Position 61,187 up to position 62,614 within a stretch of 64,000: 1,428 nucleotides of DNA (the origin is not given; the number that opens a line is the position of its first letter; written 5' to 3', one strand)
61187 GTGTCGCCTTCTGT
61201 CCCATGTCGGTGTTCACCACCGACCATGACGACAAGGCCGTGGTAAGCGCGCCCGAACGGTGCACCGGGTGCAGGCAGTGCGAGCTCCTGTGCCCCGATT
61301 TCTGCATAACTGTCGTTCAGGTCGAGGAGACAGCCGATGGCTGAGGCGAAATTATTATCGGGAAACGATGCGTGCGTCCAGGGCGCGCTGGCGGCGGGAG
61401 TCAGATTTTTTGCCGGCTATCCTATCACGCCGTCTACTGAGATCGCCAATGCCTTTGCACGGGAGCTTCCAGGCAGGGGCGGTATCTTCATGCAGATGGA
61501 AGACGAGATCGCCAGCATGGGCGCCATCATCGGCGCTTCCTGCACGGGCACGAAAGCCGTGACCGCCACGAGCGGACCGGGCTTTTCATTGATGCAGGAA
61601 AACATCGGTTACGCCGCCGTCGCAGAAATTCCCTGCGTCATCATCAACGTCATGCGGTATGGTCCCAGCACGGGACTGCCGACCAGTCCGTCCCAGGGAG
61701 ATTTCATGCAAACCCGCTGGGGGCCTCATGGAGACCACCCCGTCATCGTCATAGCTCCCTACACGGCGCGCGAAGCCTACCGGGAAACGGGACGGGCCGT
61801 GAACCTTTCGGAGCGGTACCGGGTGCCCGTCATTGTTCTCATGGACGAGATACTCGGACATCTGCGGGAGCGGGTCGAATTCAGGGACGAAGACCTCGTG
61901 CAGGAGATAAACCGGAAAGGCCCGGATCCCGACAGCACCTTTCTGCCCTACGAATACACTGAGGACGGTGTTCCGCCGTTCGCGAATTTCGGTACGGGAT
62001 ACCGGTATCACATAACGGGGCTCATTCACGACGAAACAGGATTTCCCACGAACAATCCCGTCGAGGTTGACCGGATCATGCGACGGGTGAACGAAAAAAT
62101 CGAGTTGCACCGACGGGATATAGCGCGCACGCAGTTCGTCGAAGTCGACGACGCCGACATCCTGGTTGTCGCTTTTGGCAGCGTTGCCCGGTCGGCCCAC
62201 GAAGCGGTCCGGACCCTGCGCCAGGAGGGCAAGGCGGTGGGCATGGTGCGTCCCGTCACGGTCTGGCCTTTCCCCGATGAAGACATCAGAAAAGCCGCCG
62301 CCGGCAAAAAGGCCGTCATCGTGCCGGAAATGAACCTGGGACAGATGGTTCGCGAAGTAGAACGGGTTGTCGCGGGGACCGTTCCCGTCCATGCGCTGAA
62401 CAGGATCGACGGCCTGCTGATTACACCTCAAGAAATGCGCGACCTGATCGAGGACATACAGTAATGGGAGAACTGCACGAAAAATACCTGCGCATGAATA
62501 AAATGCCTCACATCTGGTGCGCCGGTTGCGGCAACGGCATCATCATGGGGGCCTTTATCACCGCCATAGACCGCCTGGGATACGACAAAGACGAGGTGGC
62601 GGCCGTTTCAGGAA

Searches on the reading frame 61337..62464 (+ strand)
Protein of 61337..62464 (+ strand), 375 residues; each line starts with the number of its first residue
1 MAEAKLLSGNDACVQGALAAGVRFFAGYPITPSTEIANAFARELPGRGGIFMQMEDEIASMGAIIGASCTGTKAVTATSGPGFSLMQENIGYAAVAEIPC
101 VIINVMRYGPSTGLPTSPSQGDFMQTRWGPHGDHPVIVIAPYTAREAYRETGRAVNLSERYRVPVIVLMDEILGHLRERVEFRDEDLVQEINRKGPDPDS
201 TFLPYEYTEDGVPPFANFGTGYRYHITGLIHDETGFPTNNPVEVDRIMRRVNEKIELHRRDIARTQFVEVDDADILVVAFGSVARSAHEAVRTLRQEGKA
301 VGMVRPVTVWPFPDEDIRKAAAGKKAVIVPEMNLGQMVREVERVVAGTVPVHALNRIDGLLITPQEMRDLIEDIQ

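Call 41: search_protein_families(library=ncbifam, proteins=[window:61337-62464:+], max_evalue=1e-20)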
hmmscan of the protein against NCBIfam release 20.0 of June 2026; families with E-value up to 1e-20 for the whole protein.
window:61337-62464:+ (375 aa): 9 families
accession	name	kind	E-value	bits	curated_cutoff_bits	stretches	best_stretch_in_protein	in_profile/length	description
NF006412.0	PRK08659.1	equivalog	2.7e-165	550.2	411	1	2-373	3-375/378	2-oxoacid:acceptor oxidoreductase subunit alpha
NF007206.0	PRK09627.1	equivalog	5.2e-116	387.6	579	1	8-372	7-373/375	2-oxoglutarate synthase subunit alpha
TIGR03710.1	OAFO_sf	subfamily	1.1e-112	377.4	482.75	1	6-368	195-558/561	2-oxoacid:acceptor oxidoreductase subunit alpha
NF005507.0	PRK07119.1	subfamily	1.4e-93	313.5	399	2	3-190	3-190/352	3-methyl-2-oxobutanoate dehydrogenase subunit VorB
NF041170.1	Oxoac_fdxalpha_Archa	equivalog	2.7e-75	254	800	1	6-374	237-622/636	2-oxoacid:ferredoxin oxidoreductase subunit alpha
NF040682.1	PorA_Arch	equivalog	3.6e-32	111.8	550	1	4-334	3-322/387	pyruvate synthase subunit PorA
NF007201.0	PRK09622.1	equivalog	4.7e-27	94.9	590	0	4-173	10-177/405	2-oxoacid:ferredoxin oxidoreductase subunit alpha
NF006232.0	PRK08366.1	equivalog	5.7e-27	94.3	646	1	5-333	8-324/394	2-ketoisovalerate ferredoxin oxidoreductase subunit alpha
NF006233.0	PRK08367.1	equivalog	7.3e-22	77.8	625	1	5-334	5-323/394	pyruvate ferredoxin oxidoreductase subunit alpha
